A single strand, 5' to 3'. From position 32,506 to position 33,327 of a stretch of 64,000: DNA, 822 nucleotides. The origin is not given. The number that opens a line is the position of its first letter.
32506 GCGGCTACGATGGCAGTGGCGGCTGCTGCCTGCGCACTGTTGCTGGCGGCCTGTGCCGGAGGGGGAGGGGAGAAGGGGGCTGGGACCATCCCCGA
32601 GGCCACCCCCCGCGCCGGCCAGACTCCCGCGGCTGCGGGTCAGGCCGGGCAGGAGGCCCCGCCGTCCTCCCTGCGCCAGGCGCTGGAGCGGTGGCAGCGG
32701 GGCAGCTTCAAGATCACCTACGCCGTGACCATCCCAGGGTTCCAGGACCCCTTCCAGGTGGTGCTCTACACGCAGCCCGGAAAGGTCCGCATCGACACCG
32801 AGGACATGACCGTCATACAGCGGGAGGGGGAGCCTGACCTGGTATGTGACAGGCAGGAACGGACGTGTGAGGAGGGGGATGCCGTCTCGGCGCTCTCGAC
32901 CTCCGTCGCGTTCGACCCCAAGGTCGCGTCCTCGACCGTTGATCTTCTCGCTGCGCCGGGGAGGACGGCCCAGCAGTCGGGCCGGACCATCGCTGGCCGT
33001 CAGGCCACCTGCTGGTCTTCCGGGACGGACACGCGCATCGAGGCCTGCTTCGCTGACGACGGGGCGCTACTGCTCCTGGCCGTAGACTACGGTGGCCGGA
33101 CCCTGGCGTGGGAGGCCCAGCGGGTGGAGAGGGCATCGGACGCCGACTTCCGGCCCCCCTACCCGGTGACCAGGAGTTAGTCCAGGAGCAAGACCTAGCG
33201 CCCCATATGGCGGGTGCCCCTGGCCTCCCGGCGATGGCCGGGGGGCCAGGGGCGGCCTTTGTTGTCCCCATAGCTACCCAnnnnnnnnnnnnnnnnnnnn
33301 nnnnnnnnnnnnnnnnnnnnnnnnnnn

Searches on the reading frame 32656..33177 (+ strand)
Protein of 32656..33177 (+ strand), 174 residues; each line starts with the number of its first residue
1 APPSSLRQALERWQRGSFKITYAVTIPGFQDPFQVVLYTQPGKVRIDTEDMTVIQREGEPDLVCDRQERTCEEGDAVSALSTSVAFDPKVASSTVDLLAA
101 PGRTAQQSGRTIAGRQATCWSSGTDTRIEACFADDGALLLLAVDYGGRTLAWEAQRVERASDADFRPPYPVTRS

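Call 14: find_homologous_proteins(query=A3, max_evalue=0.01)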
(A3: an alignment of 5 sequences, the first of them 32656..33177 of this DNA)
Query A3 (5 sequences) (174 aa, profile of the alignment): 25 proteins with E <= 0.01 among 8000 candidates.
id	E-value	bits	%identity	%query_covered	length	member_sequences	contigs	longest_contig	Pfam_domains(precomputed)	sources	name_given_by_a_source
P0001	5.5e-73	263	100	100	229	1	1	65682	-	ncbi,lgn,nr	ncbi:MAG TPA: hypothetical protein VNL95_05625 [Dehalococcoidia bacterium]|nr:hypothetical protein [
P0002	1.3e-63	232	30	96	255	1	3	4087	-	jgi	-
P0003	7.2e-61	223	29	97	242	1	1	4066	-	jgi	jgi:hypothetical protein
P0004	1.7e-41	160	33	90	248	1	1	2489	-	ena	-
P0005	6.1e-22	96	37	36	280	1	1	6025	-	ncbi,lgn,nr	ncbi:MAG: hypothetical protein GEU28_12540 [Dehalococcoidia bacterium]|nr:hypothetical protein [Deha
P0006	7.7e-22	96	30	69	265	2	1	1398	-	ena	-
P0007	2.8e-21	94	27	96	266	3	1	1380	-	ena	-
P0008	3.1e-20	91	28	70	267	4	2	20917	-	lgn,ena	-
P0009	3.6e-19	87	27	68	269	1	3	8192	-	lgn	-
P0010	6.3e-19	87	32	37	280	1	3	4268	-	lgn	-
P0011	2.0e-16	78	29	97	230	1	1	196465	-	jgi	jgi:hypothetical protein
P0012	1.5e-11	63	30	37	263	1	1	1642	-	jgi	jgi:hypothetical protein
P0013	2.7e-10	58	37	37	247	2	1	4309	-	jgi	jgi:hypothetical protein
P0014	1.1e-9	57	26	94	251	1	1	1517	-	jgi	jgi:hypothetical protein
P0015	3.2e-9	55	26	36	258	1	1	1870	-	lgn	-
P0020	1.6e-7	49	27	36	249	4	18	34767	-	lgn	-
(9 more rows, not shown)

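Call 18: find_encoding_contigs(protein=P0011, flank=8000, max_places=3)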
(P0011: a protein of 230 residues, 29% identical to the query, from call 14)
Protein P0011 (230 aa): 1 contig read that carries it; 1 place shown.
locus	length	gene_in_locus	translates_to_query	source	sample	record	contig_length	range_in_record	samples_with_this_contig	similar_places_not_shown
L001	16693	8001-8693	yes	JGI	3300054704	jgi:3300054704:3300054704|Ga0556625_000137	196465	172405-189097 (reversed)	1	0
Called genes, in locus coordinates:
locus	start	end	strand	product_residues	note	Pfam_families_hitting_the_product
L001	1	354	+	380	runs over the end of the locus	-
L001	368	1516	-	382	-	PF13398:Peptidase_M50B (weak), PF02163:Peptidase_M50, PF00571:CBS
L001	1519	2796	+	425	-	PF00144:Beta-lactamase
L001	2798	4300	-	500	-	PF02347:GDC-P (weak), PF21478:GcvP2_C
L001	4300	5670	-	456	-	PF02347:GDC-P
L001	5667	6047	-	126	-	PF01597:GCV_H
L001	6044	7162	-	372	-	PF01571:GCV_T, PF08669:GCV_T_C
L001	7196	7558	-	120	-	PF07883:Cupin_2 (faint)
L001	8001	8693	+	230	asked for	-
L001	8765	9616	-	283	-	PF00941:FAD_binding_5, PF03450:CO_deh_flav_C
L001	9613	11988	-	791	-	PF01315:Ald_Xan_dh_C, PF02738:MoCoBD_1, PF20256:MoCoBD_2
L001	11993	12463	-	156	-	PF00111:Fer2 (weak), PF01799:Fer2_2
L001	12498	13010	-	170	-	PF10604:Polyketide_cyc2 (weak), PF06240:COXG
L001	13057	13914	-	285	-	PF14378:PAP2_3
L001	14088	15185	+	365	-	PF00296:Bac_luciferase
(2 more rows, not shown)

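Call 19: find_encoding_contigs(protein=P0008, flank=8000, max_places=3)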
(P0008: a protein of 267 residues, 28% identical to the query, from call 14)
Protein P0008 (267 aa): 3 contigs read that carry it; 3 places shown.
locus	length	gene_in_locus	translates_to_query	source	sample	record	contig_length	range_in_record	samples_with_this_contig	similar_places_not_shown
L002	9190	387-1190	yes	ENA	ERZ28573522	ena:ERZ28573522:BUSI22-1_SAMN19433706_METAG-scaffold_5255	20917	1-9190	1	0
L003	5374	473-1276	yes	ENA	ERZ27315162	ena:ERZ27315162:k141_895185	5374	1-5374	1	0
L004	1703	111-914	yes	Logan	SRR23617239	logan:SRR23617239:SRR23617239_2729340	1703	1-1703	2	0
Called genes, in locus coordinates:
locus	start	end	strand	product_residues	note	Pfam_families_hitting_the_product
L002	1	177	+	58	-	?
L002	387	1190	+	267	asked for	-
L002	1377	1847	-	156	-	-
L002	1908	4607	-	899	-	PF13298:LigD_N, PF01068:DNA_ligase_A_M, PF04679:DNA_ligase_A_C, PF21686:LigD_Prim-Pol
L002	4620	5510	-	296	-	PF02735:Ku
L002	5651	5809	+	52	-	-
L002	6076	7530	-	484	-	PF04185:Phosphoesterase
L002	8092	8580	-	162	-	-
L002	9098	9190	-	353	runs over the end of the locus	PF01179:Cu_amine_oxid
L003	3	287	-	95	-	?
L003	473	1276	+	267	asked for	-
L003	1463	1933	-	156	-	-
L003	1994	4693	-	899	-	PF13298:LigD_N, PF01068:DNA_ligase_A_M, PF04679:DNA_ligase_A_C, PF21686:LigD_Prim-Pol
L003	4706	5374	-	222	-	?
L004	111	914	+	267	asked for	-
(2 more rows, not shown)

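Call 20: find_encoding_contigs(protein=P0020, flank=8000, max_places=3)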
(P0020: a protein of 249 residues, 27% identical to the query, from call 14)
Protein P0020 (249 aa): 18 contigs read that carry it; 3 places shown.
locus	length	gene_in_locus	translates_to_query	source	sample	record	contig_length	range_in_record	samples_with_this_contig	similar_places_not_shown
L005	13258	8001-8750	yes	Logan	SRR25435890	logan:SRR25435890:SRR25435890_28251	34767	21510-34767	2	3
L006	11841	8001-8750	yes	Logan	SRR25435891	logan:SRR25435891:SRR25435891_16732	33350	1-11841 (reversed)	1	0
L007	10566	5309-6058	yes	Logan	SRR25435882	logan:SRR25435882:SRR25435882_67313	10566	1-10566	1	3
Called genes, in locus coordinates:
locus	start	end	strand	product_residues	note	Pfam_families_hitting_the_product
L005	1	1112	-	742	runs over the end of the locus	PF03176:MMPL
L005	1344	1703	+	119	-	-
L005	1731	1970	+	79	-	PF04255:DUF433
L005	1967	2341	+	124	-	PF18480:DUF5615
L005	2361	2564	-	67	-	PF09360:zf-CDGSH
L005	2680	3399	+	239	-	PF02754:CCG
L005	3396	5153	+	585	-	PF02589:LUD_dom, PF13187:Fer4_9 (faint), PF13183:Fer4_8, PF13237:Fer4_10 (faint)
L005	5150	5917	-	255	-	PF13472:Lipase_GDSL_2 (weak)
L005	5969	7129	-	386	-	PF00144:Beta-lactamase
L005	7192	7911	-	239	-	-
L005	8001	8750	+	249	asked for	-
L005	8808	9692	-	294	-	PF13622:4HBT_3, PF20789:4HBT_3C, PF02551:Acyl_CoA_thio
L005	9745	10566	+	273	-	PF00561:Abhydrolase_1, PF12146:Hydrolase_4, PF12697:Abhydrolase_6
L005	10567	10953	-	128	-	PF13622:4HBT_3, PF03061:4HBT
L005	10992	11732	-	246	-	-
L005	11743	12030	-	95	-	PF02575:YbaB_DNA_bd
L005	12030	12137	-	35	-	-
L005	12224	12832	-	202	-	PF00440:TetR_N, PF16859:TetR_C_11, PF16925:TetR_C_13 (weak)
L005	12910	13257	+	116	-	?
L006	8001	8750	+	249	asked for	-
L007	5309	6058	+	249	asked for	-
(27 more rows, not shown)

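Call 23: search_protein_representatives(alignment_id=A3)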
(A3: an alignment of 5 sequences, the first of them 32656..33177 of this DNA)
Query: 5 sequences, 177 profile positions. Proteins with E-value up to 0.001 (for the whole library): 1246; up to 1e-10: 416; up to 1e-30: 6. The best 150 are listed.
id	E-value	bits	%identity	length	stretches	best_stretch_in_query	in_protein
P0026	3.2e-74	265.1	-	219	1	1-177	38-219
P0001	1.7e-73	262.7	-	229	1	3-177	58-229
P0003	2.3e-61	223.2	-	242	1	3-177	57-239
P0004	5.4e-42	160.1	-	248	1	4-176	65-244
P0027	1.2e-31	126.4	-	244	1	5-175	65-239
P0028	1.7e-31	125.9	-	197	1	4-175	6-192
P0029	5.7e-30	120.9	-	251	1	3-176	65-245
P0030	2.2e-29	119.0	-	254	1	1-176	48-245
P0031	4.4e-29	118.0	-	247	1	3-176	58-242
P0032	7.5e-29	117.3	-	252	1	2-175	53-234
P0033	1.9e-28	116.0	-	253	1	6-176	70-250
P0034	2.0e-28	115.9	-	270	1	1-175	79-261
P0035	3.7e-28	115.0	-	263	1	4-174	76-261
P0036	4.2e-28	114.9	-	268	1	1-176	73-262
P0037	6.1e-28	114.3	-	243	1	5-175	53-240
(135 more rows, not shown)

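Call 32: find_related_loci(query=A3, collection=genome_contigs, flank=10000)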
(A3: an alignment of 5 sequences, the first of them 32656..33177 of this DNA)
Query A3 (174 aa) in genome_contigs; peptide patterns used: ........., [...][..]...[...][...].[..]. (x = any residue, [..] = any of these).
49 stretches matched a pattern; 11 encode a relative of the query (tblastn E <= 1e-3); 11 distinct loci.
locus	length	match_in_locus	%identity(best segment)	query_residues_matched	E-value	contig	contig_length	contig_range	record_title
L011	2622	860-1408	32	6-172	3e-18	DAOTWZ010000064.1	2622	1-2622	MAG TPA_asm: Dehalococcoidia bacterium isolate H17_190 k77_16920, whole genome shotgun sequence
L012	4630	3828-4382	33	6-171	1e-11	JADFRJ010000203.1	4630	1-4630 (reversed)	MAG: Chloroflexota bacterium isolate B85T3L11 B85T3L11_NODE28599, whole genome shotgun sequence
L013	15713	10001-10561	29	4-171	2e-10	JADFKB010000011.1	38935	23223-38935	MAG: Chloroflexota bacterium isolate B45T1L10 B45T1L10_NODE1034, whole genome shotgun sequence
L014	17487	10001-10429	32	6-141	8e-10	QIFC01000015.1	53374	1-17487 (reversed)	MAG: Chloroflexi bacterium isolate SZUA-185 Ga0063294_10000072, whole genome shotgun sequence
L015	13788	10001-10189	44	110-171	1e-9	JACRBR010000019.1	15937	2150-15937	MAG: Chloroflexi bacterium isolate NC_groundwater_1625_Pr3_B-0.1um_67_9 SR-2_scaffold_141_243041, whole genome shotgun s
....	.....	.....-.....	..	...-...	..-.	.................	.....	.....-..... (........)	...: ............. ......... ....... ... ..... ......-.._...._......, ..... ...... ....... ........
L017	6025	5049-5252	37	110-171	3e-8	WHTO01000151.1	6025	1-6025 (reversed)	MAG: Dehalococcoidia bacterium isolate Dino_bin39 NODE_13935_length_6025_cov_1.63527, whole genome shotgun sequence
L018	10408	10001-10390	30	52-171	4e-8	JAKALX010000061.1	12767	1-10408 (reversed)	MAG: Chloroflexi bacterium isolate WY5.bin143 NODE_8392_length_12767_cov_1.492405, whole genome shotgun sequence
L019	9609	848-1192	37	68-173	4e-7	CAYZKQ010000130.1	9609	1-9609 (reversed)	MAG TPA_asm: uncultured Vicinamibacterales bacterium isolate binchicken_co30_140 genome assembly, contig: NODE_4352_leng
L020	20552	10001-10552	27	5-172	3e-6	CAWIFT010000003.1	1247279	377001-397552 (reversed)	MAG: uncultured Actinomycetes bacterium isolate MFD01872.bin.1.276 genome assembly, contig: contig_41385, whole genome s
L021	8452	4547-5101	26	1-171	6e-6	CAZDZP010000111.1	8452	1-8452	MAG TPA_asm: uncultured Anaerolineaceae bacterium isolate SRP072547_co1_251 genome assembly, contig: NODE_17358_length_8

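Call 42: find_related_loci(query=A2, collection=metagenome_contigs, flank=8000)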
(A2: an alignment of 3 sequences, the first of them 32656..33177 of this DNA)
Query A2 (174 aa) in metagenome_contigs; peptide patterns used: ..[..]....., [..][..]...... (x = any residue, [..] = any of these).
254 stretches matched a pattern, but none encodes a relative of the query by tblastn (E <= 1e-3).

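Call 44: find_related_loci(query=A3, collection=metagenome_contigs, flank=8000)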
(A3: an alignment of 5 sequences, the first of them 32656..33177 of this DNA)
Query A3 (174 aa) in metagenome_contigs; peptide patterns used: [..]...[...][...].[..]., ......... (x = any residue, [..] = any of these).
184 stretches matched a pattern; 29 encode a relative of the query (tblastn E <= 1e-3); 29 distinct loci.
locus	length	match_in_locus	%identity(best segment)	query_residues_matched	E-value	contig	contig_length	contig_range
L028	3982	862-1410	32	6-172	3e-18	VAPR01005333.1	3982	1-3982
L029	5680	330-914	31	2-173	7e-16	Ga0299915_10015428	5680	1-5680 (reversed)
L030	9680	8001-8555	28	6-174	3e-13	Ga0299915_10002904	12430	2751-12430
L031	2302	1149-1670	28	12-172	3e-11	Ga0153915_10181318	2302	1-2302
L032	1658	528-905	32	49-171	3e-11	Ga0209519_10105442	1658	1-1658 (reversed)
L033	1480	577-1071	32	19-171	4e-11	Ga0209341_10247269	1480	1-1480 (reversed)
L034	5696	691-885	45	110-171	6e-11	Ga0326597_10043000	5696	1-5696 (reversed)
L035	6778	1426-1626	42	107-171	7e-11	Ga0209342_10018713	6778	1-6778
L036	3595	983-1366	31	49-171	9e-11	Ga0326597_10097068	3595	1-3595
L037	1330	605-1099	30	19-171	7e-11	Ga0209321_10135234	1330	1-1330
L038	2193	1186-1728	31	8-171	7e-11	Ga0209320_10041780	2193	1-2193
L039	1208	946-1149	44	107-172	9e-11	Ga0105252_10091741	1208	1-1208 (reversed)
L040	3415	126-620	31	17-171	2e-10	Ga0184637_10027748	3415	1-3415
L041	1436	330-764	34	35-172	1e-10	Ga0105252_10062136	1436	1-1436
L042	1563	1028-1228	43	107-171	2e-10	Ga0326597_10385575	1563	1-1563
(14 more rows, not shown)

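Call 51: search_solved_structures(query=A5, max_evalue=10, show_alignments=3)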
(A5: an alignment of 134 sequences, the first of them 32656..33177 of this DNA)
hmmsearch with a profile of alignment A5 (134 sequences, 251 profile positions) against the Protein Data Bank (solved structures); distinct sequences matched with E-value up to 10: 20.
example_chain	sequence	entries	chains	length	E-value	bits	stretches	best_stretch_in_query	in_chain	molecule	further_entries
5cwq_A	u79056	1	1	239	0.019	17.5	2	6-70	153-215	Designed helical repeat protein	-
4lvq_A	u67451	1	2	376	0.022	17.4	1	4-71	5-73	Phosphate-binding protein PstS 3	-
7mbz_E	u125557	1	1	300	0.034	16.7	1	9-60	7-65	Lipoprotein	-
8art_A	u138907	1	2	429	0.15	14.6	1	6-82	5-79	Putative secreted maltose-binding protein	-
6e5f_A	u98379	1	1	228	0.2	14.2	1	6-55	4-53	Lipid binding protein LpqN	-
6e5d_A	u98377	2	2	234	0.2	14.2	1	6-55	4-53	Lipid binding protein LpqN | Probable conserved lipoprotein LpqN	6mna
8rjc_9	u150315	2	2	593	0.21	14.1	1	6-65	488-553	Calnexin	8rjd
6giq_F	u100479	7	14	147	0.23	14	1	15-72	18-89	QCR6 isoform 1 | Cytochrome b-c1 complex subunit 6 | CYTOCHROME B-C1 COMPLEX SUBUNIT 6; SYNONYM: COMPLEX III SUBUNIT 6,COMPLEX III SUBUNIT VI,C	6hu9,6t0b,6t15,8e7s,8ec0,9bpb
8qag_A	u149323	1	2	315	0.34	13.4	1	6-68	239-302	sc-CC-6-95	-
3cx5_F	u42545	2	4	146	0.35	13.4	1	15-72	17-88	Cytochrome b-c1 complex subunit 6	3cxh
4hhu_A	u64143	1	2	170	0.37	13.3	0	53-82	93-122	OR280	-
3x1f_A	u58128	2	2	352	0.4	13.2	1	6-43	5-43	Nitrite reductase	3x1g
3x1n_A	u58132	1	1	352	0.4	13.2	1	6-43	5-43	Nitrite reductase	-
3x1e_A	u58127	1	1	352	0.41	13.2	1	6-43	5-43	Nitrite reductase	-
2yp6_A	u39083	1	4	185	0.44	13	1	7-43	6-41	THIOREDOXIN FAMILY PROTEIN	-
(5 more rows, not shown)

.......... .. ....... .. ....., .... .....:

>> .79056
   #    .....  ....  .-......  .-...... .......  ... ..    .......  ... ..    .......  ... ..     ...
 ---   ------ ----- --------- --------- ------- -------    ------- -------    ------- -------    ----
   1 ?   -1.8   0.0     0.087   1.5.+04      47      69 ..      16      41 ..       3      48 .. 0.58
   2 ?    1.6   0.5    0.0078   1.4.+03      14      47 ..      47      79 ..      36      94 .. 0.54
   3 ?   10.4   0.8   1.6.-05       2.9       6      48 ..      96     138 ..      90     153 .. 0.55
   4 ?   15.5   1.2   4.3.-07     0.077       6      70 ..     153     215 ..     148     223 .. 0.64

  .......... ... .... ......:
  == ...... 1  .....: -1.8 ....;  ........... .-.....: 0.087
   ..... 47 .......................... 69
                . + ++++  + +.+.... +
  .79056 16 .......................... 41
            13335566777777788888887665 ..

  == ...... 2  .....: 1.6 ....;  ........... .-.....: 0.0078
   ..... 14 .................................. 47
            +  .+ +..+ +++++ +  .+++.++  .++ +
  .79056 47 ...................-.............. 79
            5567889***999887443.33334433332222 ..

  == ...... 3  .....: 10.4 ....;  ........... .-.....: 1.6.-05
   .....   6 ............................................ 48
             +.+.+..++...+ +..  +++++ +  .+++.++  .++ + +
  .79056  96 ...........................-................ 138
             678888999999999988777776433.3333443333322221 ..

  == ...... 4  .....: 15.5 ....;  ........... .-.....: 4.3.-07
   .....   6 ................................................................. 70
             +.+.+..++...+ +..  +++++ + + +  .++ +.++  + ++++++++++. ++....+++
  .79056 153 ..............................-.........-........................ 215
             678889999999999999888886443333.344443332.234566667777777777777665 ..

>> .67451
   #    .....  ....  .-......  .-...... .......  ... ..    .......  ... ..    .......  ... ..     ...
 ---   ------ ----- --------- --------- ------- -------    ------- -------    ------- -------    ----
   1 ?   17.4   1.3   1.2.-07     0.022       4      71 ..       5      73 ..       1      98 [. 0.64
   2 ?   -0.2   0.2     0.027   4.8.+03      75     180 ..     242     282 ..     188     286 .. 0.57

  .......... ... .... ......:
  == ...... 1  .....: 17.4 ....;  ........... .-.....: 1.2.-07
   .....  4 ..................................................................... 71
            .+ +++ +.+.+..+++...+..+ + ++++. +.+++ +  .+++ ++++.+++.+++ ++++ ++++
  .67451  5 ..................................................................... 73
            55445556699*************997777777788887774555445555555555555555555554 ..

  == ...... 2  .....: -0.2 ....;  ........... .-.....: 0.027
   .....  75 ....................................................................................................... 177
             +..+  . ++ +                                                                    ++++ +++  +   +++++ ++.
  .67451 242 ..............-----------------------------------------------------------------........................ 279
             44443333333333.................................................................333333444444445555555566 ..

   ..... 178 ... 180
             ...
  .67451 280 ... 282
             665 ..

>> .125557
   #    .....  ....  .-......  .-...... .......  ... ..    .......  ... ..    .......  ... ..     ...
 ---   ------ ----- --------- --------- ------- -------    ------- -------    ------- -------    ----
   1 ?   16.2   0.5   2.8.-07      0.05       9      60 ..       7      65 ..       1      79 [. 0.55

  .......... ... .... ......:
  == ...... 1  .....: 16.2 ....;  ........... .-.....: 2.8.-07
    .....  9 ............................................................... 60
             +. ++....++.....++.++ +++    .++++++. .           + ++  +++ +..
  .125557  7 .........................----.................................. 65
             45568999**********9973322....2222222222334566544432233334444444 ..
